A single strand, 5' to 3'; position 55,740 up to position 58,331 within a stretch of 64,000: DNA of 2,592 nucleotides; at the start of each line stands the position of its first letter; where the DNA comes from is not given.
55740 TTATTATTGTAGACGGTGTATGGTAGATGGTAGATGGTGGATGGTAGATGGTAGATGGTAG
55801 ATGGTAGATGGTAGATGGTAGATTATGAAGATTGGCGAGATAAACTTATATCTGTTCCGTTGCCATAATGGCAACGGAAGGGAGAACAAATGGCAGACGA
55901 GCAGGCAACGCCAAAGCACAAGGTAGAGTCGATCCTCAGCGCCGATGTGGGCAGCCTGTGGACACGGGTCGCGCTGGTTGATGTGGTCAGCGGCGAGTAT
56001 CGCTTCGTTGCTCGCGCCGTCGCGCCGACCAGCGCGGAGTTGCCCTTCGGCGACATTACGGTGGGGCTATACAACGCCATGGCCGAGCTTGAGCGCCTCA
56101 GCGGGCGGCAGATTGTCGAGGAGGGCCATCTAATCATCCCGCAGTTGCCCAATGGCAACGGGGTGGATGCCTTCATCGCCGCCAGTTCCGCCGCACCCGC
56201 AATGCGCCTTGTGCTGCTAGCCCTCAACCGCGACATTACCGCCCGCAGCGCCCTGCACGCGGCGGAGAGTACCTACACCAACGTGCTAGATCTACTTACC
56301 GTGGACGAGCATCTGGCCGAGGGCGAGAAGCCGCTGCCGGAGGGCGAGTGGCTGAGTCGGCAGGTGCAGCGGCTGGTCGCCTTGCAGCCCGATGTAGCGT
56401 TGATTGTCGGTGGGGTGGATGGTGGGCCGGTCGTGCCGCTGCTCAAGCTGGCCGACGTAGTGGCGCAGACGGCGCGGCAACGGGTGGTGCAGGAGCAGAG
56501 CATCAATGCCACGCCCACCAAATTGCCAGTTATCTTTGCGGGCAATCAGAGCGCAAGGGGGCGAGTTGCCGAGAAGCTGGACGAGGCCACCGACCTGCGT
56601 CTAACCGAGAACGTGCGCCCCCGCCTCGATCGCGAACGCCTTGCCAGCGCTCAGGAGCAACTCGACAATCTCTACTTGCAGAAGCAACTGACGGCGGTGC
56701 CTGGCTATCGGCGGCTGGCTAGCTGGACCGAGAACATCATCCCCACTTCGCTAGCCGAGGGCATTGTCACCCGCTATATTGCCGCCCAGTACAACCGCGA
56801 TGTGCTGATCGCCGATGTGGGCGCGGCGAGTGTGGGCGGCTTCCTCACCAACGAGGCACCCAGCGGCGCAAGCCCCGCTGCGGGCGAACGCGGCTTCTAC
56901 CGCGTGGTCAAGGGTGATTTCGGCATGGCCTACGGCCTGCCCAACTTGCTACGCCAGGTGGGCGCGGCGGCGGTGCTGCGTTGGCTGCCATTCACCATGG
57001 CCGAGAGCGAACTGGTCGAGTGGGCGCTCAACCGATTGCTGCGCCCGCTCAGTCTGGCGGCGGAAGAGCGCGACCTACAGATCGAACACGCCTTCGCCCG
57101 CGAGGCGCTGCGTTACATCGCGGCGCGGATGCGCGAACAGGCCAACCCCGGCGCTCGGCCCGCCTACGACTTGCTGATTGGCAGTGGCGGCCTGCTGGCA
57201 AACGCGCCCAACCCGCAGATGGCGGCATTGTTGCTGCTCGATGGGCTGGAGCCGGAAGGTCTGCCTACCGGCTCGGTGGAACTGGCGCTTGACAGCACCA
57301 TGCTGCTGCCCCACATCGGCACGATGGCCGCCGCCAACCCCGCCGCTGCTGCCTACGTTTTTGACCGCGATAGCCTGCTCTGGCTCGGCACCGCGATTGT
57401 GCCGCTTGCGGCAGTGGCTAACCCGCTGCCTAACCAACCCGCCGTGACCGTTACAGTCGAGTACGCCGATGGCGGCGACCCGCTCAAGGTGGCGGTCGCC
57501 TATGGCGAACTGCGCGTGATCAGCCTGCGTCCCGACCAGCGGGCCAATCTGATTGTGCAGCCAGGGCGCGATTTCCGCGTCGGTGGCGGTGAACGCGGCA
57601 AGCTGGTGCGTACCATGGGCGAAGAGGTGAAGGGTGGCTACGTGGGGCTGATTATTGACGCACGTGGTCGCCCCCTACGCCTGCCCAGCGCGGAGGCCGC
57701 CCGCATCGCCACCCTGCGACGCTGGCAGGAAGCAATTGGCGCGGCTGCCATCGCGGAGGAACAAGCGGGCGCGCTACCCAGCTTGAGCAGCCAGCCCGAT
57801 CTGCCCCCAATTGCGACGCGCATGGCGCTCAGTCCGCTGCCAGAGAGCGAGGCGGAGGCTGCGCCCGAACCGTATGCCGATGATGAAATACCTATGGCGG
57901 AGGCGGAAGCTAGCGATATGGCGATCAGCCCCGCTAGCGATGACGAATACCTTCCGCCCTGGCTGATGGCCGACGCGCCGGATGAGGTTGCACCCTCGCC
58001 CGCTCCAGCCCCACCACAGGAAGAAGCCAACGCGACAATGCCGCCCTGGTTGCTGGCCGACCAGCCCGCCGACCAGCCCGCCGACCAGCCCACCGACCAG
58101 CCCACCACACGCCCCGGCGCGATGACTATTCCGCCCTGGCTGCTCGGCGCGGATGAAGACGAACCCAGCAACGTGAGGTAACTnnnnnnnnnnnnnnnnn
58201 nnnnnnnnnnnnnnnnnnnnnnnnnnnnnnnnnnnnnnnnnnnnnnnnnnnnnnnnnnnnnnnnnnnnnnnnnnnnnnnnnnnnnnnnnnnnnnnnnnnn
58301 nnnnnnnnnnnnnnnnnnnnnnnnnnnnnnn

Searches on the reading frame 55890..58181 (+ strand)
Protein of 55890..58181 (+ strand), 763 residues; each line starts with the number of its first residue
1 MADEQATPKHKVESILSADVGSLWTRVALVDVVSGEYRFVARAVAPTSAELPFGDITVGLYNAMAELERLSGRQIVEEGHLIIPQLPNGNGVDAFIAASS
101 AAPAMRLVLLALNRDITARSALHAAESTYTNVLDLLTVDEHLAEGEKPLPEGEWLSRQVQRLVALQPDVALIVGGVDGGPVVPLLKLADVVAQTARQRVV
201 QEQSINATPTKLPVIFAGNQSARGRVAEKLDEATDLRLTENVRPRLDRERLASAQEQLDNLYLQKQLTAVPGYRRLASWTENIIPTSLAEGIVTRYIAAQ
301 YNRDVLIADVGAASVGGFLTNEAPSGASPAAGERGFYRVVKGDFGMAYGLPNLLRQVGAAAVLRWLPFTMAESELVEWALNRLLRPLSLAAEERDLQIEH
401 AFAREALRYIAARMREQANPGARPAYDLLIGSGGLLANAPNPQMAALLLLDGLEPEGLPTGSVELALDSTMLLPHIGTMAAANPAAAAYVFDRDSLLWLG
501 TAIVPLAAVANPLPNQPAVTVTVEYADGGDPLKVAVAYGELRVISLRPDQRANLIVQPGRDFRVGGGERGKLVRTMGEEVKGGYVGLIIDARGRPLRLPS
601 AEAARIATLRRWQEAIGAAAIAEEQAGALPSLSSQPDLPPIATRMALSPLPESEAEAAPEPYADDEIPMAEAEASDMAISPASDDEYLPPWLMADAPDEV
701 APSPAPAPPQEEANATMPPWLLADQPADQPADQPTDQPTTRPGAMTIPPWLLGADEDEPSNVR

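Call 62: search_protein_families(library=pfam, proteins=[window:55890-58181:+], max_evalue=0.00001)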
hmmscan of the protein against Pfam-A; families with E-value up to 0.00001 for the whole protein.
window:55890-58181:+ (763 aa): 1 family
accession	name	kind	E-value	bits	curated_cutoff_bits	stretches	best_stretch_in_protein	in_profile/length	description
PF13941.12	MutL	-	1.3e-71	242.2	27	1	15-493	1-448/450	MutL protein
